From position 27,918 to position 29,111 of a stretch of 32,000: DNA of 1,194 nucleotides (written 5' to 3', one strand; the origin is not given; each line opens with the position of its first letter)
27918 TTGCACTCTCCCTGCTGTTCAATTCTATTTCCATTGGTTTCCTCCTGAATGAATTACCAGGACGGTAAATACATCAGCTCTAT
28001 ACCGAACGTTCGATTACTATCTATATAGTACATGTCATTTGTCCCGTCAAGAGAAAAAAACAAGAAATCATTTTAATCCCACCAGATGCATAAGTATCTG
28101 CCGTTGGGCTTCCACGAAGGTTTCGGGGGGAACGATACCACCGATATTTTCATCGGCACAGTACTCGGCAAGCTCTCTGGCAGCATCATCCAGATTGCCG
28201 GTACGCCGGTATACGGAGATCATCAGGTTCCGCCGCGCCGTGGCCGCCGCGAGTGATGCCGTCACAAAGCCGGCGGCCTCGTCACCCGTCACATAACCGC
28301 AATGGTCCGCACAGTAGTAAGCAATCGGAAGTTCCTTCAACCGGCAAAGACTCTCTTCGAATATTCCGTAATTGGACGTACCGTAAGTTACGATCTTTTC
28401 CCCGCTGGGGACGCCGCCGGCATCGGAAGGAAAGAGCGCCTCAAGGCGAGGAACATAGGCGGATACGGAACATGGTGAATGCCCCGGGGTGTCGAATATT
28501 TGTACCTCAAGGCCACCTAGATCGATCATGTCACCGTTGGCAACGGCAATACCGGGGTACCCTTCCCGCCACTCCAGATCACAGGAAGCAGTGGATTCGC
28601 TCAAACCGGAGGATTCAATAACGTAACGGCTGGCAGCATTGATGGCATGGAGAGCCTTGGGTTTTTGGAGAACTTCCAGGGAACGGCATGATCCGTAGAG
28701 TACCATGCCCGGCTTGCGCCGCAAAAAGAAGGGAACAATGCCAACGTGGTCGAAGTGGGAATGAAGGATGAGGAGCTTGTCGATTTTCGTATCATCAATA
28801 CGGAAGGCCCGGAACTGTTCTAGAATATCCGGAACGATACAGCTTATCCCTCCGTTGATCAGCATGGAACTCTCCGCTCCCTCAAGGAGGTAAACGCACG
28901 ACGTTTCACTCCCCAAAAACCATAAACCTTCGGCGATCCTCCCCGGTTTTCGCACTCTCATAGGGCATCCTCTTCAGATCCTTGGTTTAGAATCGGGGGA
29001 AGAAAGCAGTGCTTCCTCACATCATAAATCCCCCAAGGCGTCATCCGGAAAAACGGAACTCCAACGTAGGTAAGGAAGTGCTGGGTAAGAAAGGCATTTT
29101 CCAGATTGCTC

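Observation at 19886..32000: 12-kb co-directional acyl-CoA cluster combining two OYE/FadH-type [4Fe-4S] flavoreductases with a full beta-oxidation-like set and two hydrolases: candidate anaerobic alicyclic or bulky-acid pathway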

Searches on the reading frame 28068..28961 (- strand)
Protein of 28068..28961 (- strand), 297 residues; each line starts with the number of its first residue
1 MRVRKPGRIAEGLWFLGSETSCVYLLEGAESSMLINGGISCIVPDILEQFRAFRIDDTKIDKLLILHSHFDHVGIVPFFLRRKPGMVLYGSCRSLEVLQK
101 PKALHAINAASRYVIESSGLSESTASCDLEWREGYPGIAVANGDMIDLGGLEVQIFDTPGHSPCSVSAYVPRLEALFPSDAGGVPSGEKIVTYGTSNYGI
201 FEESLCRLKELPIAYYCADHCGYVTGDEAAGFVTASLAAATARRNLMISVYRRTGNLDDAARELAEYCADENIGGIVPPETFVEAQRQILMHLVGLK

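Call 7: search_protein_families(library=pfam, proteins=[window:28068-28961:-])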
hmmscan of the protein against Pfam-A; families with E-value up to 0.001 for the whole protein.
window:28068-28961:- (297 aa): 2 families
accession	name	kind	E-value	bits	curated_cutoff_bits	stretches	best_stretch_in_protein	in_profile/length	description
PF00753.33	Lactamase_B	-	3.4e-12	47.1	22.7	1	23-220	8-196/196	Metallo-beta-lactamase superfamily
PF12706.13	Lactamase_B_2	-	0.00069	19.7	27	0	43-101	8-73/200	Beta-lactamase superfamily domain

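Call 8: search_protein_families(library=ncbifam, proteins=[window:28068-28961:-])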
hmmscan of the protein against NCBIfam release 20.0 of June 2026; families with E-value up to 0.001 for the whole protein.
window:28068-28961:- (297 aa): 29 families (the best 25 are shown)
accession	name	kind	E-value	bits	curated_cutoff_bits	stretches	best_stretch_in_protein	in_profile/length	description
NF033105.1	bla_subclass_B3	equivalog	4.3e-14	52.4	240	1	5-77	7-79/257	subclass B3 metallo-beta-lactamase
NF040470.1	blaEAM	exception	5e-12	45.4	660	1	12-167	72-212/318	EAM family subclass B3 metallo-beta-lactamase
NF000438.2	blaPOM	exception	1.8e-09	37.2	610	1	6-100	42-135/286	POM family subclass B3 metallo-beta-lactamase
NF033106.1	blaL1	exception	4.4e-09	35.7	560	1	5-165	43-185/290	L1 family subclass B3 metallo-beta-lactamase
NF047896.1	blaMIM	exception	2.5e-08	33.7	640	1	6-167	55-200/306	MIM family subclass B3 metallo-beta-lactamase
NF040644.1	blaPAM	exception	3.3e-08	33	615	1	5-167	41-185/287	PAM family subclass B3 metallo-beta-lactamase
NF000458.2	blaPEDO-2_fam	exception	3.4e-08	33.2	550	1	5-167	36-181/285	PEDO-2 family subclass B3 metallo-beta-lactamase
NF012229.1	bla_class_B_core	domain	2.4e-07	31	100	1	6-171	3-139/139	metallo-beta-lactamase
TIGR03413.1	GSH_gloB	equivalog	3.8e-07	29.7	200.8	0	139-181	85-127/248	hydroxyacylglutathione hydrolase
NF000216.2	blaFEZ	exception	2.1e-06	27.1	600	1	6-74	29-97/282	FEZ family subclass B3 metallo-beta-lactamase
NF000459.2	blaSPG-1_fam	exception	2.2e-06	27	550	1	4-76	34-106/285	SPG-1 family subclass B3 metallo-beta-lactamase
NF000405.1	HARLDQ_not_B3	exception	4.3e-06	26.5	350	0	5-75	24-94/267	HARLDQ motif MBL-fold protein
NF012101.1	blaGOB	exception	1.3e-05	24.7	560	1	5-99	36-129/290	GOB family subclass B3 metallo-beta-lactamase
NF033184.1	B3_Acin_new1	exception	1.5e-05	24.3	580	1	5-76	33-104/283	putative subclass B3 metallo-beta-lactamase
NF047893.1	blaSAM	exception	1.6e-05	24.3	550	1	8-167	51-194/295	SAM family subclass B3 metallo-beta-lactamase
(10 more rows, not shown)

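Call 39: search_solved_structures(query=window:28068-28961:-, max_evalue=0.01, show_alignments=1)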
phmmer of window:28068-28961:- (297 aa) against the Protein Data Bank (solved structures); distinct sequences matched with E-value up to 0.01: 53.
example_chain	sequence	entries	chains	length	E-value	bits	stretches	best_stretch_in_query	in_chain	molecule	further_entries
3dh8_A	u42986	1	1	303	1.8e-17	67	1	2-290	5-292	Uncharacterized protein PA1000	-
8dq0_A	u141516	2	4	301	2.9e-17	66.3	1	2-290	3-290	2-aminobenzoylacetyl-CoA thioesterase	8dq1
2vw8_A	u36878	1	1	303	3e-17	66.2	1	2-290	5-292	PA1000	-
2q0i_A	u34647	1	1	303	3e-17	66.2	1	2-290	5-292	Quinolone signal response protein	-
5hio_A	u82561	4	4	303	3e-17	66.2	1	2-290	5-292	PqsE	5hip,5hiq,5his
7kgw_A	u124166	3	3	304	3e-17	66.2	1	2-290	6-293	2-aminobenzoylacetyl-CoA thioesterase | Quinolone signal response protein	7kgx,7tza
7r3j_A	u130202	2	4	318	3.6e-17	66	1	2-290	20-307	2-aminobenzoylacetyl-CoA thioesterase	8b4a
7tz9_A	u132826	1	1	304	3.6e-17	66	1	2-290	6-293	Quinolone signal response protein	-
2q0j_A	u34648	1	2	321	3.7e-17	66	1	2-290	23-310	Quinolone signal response protein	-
7r3f_A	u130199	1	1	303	5.2e-17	65.5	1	2-290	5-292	2-aminobenzoylacetyl-CoA thioesterase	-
7u6g_A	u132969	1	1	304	9.5e-17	64.6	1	2-266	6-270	Quinolone signal response protein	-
7r3e_A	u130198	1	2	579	2e-16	63.6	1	2-290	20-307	2-aminobenzoylacetyl-CoA thioesterase,Regulatory protein RhlR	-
3adr_A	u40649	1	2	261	3.7e-08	36.4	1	19-223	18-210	Putative uncharacterized protein ST1585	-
6u0y_A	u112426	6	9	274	2.6e-07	33.6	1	5-94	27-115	Putative metallo-beta-lactamase l1 (Beta-lactamase type ii) (Ec 3.5.2.6) (Penicillinase)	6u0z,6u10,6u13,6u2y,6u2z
6ua1_A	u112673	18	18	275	2.7e-07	33.6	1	5-94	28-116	Putative metallo-beta-lactamase l1 (Beta-lactamase type ii) (Ec 3.5.2.6) (Penicillinase)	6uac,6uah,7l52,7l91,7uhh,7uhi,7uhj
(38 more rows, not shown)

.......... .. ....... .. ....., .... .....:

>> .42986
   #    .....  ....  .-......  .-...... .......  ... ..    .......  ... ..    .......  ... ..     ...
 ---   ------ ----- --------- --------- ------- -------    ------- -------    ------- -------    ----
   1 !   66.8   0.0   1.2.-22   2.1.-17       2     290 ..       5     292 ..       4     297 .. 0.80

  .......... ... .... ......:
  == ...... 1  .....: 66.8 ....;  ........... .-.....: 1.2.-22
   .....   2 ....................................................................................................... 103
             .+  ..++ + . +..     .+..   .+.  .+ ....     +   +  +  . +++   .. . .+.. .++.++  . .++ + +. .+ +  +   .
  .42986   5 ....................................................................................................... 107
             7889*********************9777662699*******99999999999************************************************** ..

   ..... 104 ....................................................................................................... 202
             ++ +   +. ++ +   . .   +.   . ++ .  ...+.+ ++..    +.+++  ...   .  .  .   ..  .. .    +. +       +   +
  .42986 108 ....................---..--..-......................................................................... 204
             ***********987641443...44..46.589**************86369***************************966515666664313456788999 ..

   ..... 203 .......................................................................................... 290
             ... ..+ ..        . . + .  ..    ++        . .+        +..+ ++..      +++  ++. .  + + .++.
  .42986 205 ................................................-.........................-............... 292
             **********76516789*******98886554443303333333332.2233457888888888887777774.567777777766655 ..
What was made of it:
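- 28068..28961 (-): MBL-fold protein = Gmet_2200, 297 aa, HSHFDH at 28746-28763. PqsE-like, so a probable acyl-CoA thioesterase. Full-length match to PqsE (2-aminobenzoylacetyl-CoA thioesterase), E 2e-17 (call 39).
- Closest known: PqsE, the MBL-fold 2-aminobenzoylacetyl-CoA thioesterase of Pseudomonas aeruginosa. Same: Full-length alignment, HxHxDH metal motif and similar size (call 39).
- The closest solved relative of the MBL is the 2-aminobenzoylacetyl-CoA thioesterase PqsE (call 39).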
